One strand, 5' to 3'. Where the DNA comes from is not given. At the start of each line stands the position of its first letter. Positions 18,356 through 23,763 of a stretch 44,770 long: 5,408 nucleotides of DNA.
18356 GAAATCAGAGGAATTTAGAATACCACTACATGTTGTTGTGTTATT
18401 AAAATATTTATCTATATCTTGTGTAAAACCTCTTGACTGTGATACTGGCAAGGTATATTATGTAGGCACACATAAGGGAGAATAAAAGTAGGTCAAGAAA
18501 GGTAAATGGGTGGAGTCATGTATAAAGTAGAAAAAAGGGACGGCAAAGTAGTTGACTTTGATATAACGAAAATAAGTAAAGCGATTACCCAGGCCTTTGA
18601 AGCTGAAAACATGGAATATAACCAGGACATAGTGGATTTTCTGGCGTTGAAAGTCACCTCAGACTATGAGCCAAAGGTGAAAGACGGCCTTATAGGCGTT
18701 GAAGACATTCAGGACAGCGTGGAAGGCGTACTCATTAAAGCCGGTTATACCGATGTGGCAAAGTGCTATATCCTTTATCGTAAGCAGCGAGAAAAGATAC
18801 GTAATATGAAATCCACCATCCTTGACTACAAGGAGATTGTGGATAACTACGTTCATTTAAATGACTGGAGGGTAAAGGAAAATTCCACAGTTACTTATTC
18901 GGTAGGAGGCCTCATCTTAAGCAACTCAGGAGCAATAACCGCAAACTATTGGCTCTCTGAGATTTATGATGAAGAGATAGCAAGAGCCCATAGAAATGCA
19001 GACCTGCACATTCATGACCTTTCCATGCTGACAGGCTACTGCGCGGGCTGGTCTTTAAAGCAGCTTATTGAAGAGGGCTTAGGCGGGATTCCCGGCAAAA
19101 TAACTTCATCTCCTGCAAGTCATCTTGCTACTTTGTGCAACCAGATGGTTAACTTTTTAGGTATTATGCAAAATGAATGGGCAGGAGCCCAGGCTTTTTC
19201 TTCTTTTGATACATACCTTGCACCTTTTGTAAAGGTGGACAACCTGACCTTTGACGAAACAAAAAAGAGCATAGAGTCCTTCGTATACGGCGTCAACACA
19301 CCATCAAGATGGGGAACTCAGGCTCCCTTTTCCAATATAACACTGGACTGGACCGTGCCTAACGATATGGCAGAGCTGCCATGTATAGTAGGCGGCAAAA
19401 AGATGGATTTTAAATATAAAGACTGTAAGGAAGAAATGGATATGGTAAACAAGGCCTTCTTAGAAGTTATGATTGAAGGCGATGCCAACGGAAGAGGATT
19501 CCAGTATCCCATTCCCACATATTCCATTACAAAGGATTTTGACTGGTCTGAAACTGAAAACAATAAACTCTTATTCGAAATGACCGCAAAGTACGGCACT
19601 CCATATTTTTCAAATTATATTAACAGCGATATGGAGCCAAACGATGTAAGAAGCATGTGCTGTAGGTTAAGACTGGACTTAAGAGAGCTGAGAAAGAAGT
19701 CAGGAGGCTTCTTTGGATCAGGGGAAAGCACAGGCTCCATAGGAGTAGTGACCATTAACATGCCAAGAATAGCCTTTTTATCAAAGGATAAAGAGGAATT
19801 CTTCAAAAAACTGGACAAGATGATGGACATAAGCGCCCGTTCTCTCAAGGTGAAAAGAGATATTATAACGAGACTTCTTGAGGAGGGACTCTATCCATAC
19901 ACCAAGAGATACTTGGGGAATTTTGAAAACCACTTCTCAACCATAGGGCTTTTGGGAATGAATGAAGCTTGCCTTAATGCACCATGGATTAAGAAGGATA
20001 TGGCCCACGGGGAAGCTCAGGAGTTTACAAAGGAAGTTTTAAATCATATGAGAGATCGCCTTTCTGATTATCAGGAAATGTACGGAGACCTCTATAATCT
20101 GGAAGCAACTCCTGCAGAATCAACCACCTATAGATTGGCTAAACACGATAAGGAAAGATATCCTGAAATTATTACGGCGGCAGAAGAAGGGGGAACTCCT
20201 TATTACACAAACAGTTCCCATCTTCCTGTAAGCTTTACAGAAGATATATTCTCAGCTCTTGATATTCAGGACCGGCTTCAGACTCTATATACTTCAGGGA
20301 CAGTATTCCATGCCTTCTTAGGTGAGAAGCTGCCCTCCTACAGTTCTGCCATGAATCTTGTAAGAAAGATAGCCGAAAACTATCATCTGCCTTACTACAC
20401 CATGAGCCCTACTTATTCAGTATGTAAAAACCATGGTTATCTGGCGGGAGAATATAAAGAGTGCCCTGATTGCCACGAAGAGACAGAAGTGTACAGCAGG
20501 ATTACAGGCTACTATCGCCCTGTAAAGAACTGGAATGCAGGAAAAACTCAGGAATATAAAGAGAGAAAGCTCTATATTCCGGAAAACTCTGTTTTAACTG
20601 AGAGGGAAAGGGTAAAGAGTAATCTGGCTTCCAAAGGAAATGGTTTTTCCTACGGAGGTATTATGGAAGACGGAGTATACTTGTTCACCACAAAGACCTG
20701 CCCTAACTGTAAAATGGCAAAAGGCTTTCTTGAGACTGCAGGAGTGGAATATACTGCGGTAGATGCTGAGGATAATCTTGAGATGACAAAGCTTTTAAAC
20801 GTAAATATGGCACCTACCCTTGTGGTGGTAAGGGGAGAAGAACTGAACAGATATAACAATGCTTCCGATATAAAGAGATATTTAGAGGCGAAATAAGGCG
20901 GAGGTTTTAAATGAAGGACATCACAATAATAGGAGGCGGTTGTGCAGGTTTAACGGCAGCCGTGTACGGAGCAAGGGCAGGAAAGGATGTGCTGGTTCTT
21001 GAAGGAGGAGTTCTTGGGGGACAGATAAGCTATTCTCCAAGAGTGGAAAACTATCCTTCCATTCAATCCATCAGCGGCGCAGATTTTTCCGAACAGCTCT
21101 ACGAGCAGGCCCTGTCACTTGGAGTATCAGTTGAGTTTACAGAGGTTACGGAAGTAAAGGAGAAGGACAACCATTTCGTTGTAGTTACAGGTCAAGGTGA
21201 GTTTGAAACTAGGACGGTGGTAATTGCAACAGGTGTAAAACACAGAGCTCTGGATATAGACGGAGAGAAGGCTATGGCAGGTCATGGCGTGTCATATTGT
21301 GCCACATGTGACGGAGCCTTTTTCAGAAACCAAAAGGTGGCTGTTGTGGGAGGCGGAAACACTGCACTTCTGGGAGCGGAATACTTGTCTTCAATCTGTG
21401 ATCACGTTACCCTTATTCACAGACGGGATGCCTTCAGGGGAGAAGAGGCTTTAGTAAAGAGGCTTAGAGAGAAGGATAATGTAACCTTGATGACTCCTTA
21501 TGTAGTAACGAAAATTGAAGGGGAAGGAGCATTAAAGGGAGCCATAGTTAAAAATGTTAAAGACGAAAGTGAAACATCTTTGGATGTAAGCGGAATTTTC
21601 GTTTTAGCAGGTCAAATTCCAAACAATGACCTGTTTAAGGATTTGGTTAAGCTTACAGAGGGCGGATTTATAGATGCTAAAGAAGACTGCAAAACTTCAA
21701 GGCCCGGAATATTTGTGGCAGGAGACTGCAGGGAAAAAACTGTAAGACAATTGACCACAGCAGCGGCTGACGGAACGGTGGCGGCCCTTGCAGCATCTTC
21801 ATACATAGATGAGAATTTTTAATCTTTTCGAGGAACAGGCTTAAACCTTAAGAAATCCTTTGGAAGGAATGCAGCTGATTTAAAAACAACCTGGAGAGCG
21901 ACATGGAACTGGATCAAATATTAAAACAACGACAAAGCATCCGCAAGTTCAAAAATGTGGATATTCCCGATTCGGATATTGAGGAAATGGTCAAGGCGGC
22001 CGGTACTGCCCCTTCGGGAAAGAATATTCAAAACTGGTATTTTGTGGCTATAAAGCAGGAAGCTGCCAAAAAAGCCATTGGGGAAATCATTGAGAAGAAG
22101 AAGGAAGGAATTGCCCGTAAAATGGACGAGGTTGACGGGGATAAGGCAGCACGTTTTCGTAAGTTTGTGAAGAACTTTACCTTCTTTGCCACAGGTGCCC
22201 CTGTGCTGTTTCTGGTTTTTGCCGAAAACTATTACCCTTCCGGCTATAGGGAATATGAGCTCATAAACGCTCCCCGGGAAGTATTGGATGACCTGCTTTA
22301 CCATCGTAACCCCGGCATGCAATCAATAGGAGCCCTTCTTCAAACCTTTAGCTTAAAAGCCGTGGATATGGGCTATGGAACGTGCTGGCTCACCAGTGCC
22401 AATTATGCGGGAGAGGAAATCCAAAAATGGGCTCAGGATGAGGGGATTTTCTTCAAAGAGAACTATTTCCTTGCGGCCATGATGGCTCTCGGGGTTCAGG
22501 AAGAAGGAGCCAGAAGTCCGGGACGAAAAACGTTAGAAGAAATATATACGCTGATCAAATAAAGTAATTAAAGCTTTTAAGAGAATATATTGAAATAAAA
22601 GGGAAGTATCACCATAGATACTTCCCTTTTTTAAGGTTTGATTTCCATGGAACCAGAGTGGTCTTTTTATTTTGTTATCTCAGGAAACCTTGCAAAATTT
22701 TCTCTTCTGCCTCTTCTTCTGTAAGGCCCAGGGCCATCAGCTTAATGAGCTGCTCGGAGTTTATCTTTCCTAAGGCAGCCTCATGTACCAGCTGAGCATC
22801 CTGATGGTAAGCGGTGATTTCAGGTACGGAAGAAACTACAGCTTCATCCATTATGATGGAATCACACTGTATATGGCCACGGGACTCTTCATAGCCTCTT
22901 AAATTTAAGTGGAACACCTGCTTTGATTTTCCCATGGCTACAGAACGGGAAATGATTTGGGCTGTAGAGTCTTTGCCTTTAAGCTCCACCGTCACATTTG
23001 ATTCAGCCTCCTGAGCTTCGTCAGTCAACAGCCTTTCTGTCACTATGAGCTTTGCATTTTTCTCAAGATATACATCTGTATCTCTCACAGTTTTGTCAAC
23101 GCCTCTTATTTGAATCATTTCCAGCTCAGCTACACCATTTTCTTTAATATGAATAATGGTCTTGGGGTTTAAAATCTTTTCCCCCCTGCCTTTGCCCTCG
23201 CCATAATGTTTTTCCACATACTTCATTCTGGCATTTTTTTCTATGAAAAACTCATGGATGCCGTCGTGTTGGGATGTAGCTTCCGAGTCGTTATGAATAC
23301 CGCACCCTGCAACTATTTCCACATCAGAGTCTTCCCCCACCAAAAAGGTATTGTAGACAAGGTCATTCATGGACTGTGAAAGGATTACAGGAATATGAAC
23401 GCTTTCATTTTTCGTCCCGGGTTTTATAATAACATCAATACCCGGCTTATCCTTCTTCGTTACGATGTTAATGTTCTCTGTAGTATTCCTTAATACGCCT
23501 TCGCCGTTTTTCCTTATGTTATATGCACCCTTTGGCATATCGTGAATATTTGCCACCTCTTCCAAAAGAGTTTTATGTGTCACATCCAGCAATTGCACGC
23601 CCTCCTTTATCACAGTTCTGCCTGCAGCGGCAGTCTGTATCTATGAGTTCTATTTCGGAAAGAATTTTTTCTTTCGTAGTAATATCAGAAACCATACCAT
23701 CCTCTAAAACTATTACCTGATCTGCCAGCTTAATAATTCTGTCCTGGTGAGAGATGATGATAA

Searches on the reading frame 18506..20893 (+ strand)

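Call 18: search_protein_families(library=ncbifam, proteins=[window:18506-20893:+], max_evalue=0.00001)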
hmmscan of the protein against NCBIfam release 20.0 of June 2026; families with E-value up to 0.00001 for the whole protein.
window:18506-20893:+ (796 aa): 14 families
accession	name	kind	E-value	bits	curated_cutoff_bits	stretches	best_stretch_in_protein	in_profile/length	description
NF006126.0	PRK08270.1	equivalog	0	1124.1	548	1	5-690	2-681/684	ribonucleoside triphosphate reductase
TIGR02487.1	NrdD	equivalog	5.1e-155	517.3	326.35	1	125-688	2-579/581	anaerobic ribonucleoside-triphosphate reductase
NF006358.0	PRK08579.1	equivalog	1.6e-122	409.8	585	2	108-399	9-297/624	anaerobic ribonucleoside triphosphate reductase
NF005497.0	PRK07111.1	equivalog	5.1e-80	269.8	764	3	5-243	2-234/746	anaerobic ribonucleoside triphosphate reductase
NF006127.0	PRK08271.1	equivalog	7.8e-72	242.7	545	1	152-690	93-627/631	anaerobic ribonucleoside-triphosphate reductase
TIGR02827.1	RNR_anaer_Bdell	equivalog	3.9e-58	197.4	568.3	1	154-688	68-595/596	anaerobic ribonucleoside-triphosphate reductase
NF006732.0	PRK09263.1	equivalog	5.1e-56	190.5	657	1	6-691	3-706/712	anaerobic ribonucleoside-triphosphate reductase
NF011292.0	PRK14704.1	equivalog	1.4e-33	116.4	736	2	479-687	405-614/618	anaerobic ribonucleoside triphosphate reductase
NF009028.0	PRK12364.1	equivalog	5.1e-17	61.1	1377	1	7-108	2-104/842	ribonucleoside-diphosphate reductase subunit alpha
NF005010.0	PRK06406.1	subfamily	2.4e-15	55.8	1125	1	5-105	4-105/771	vitamin B12-dependent ribonucleotide reductase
NF005544.0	PRK07207.1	equivalog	7.8e-15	53.7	965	1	5-104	33-139/965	ribonucleoside-diphosphate reductase subunit alpha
NF006207.0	PRK08332.1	equivalog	2.6e-14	51.5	2400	1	6-124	4-123/1684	vitamin B12-dependent ribonucleotide reductase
NF009029.0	PRK12365.1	equivalog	1.9e-12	46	1350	1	7-114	119-233/1046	ribonucleoside-diphosphate reductase subunit alpha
TIGR02196.1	GlrX_YruB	hypoth_equivalog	1.4e-07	31.9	88.55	1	724-766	2-45/74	glutaredoxin-like protein, YruB-family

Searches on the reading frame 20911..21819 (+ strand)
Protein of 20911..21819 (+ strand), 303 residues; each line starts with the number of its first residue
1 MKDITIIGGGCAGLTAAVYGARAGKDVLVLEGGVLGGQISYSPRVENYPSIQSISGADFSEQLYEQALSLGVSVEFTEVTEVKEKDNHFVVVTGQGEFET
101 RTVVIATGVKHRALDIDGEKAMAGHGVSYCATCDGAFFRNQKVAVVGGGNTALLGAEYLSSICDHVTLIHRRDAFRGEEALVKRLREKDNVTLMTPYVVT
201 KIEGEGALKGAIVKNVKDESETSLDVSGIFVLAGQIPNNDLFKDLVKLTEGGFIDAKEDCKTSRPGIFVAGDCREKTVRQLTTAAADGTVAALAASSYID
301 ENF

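Call 18: search_protein_families(library=ncbifam, proteins=[window:20911-21819:+], max_evalue=0.00001)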
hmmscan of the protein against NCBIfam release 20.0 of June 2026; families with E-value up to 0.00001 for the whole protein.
window:20911-21819:+ (303 aa): 48 families (the best 25 are shown)
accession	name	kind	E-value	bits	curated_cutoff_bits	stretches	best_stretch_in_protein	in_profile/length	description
TIGR01292.1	TRX_reduct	equivalog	5.4e-101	337.4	343.45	1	3-299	2-300/300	thioredoxin-disulfide reductase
TIGR03143.1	AhpF_homolog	hypoth_equivalog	4.4e-73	246.7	687.65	1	2-301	5-310/555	putative alkyl hydroperoxide reductase F subunit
TIGR03140.1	AhpF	equivalog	1.8e-69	234.7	502.9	1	3-298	214-511/515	alkyl hydroperoxide reductase subunit F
NF007614.0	PRK10262.1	equivalog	2.2e-61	207.8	644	1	4-300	9-315/321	thioredoxin-disulfide reductase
TIGR02053.1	MerA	equivalog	7e-21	74.7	454.45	1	74-295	104-328/465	mercury(II) reductase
TIGR04018.1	Bthiol_YpdA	hypoth_equivalog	2.5e-20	72.6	339.9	1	75-274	89-289/316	YpdA family putative bacillithiol disulfide reductase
TIGR03385.1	CoA_CoA_reduc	equivalog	1.1e-14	54.1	578.8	1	4-278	2-287/439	CoA-disulfide reductase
TIGR01350.1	lipoamide_DH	equivalog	1.4e-14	53.7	408.8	1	85-292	114-326/461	dihydrolipoyl dehydrogenase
NF004947.0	PRK06292.2-5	equivalog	1.7e-14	53.6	592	1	87-278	119-314/474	dihydrolipoyl dehydrogenase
NF004776.0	PRK06116.1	equivalog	2.9e-14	52.9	480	1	62-286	97-315/450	glutathione-disulfide reductase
NF040505.1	ArsO_flavin_mono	equivalog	6.1e-14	52.2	425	1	58-161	78-181/346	ArsO family NAD(P)H-dependent flavin-containing monooxygenase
NF004945.0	PRK06292.2-3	equivalog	8.7e-14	51.3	494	1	86-278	117-309/457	dihydrolipoyl dehydrogenase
NF009410.0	PRK12771.1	subfamily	1.1e-13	50.7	516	1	2-300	139-446/566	NAD(P)-binding protein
NF004943.0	PRK06292.2-1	equivalog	4.3e-13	48.9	432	1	74-292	103-325/456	dihydrolipoyl dehydrogenase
NF005883.0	PRK07845.1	equivalog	2.1e-12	46.8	479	1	62-292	98-331/466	NAD(P)H-quinone dehydrogenase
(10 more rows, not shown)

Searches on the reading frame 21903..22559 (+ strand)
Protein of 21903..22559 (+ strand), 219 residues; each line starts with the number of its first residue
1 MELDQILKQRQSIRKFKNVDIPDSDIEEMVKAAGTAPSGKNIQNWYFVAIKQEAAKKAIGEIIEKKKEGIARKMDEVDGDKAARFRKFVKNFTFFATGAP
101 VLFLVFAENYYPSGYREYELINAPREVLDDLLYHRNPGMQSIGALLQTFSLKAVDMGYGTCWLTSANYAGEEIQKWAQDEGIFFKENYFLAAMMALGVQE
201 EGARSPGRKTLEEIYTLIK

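Call 18: search_protein_families(library=ncbifam, proteins=[window:21903-22559:+], max_evalue=0.00001)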
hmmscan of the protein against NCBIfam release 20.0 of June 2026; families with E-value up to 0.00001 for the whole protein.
window:21903-22559:+ (219 aa): 3 families
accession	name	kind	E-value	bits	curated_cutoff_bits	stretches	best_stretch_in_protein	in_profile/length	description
TIGR02476.1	BluB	equivalog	1.8e-09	37.3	150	1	3-87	9-90/205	5,6-dimethylbenzimidazole synthase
NF009810.0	PRK13294.1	equivalog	4.7e-07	29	304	1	6-174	257-410/449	coenzyme F420-0:L-glutamate ligase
TIGR03553.1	F420_FbiB_CTERM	equivalog_domain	1.6e-06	28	249.55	0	6-173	2-154/194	F420 biosynthesis protein FbiB, C-terminal domain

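Call 41: search_protein_families(library=pfam, proteins=[window:21903-22559:+], max_evalue=0.001)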
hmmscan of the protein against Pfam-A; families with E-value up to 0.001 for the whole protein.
window:21903-22559:+ (219 aa): 2 families
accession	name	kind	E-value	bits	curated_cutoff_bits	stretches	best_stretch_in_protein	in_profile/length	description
PF00881.29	Nitroreductase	-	5.8e-25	88.8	23.5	1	7-177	1-152/167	Nitroreductase family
PF14512.11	TM1586_NiRdase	-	1.7e-08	34.8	27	0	9-56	141-192/215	Putative TM nitroreductase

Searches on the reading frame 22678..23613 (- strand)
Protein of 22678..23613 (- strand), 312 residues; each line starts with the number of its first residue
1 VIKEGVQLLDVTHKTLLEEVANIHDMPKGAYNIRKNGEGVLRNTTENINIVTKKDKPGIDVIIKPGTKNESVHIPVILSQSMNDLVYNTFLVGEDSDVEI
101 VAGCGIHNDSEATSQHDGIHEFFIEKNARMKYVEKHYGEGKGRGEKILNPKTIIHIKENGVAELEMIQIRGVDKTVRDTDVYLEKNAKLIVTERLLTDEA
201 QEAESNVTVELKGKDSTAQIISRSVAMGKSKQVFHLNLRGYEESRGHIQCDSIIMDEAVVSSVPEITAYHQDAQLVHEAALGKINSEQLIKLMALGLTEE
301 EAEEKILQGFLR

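Call 18: search_protein_families(library=ncbifam, proteins=[window:22678-23613:-], max_evalue=0.00001)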
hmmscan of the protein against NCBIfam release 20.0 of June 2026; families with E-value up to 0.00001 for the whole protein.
window:22678-23613:- (312 aa): 4 families
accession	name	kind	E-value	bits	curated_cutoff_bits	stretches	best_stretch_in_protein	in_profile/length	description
TIGR01980.1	sufB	equivalog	1.1e-22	80.3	346.4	1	81-311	200-429/448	Fe-S cluster assembly protein SufB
TIGR01981.1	sufD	equivalog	9.9e-22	77.5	222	1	63-311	12-259/275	Fe-S cluster assembly protein SufD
NF008773.0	PRK11814.1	equivalog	7.7e-17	61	717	1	91-311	228-456/484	Fe-S cluster assembly protein SufB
NF052511.1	SUF_like_SmsB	exception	2.1e-16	59.9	650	1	207-311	312-418/445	SUF-like minimal system protein SmsB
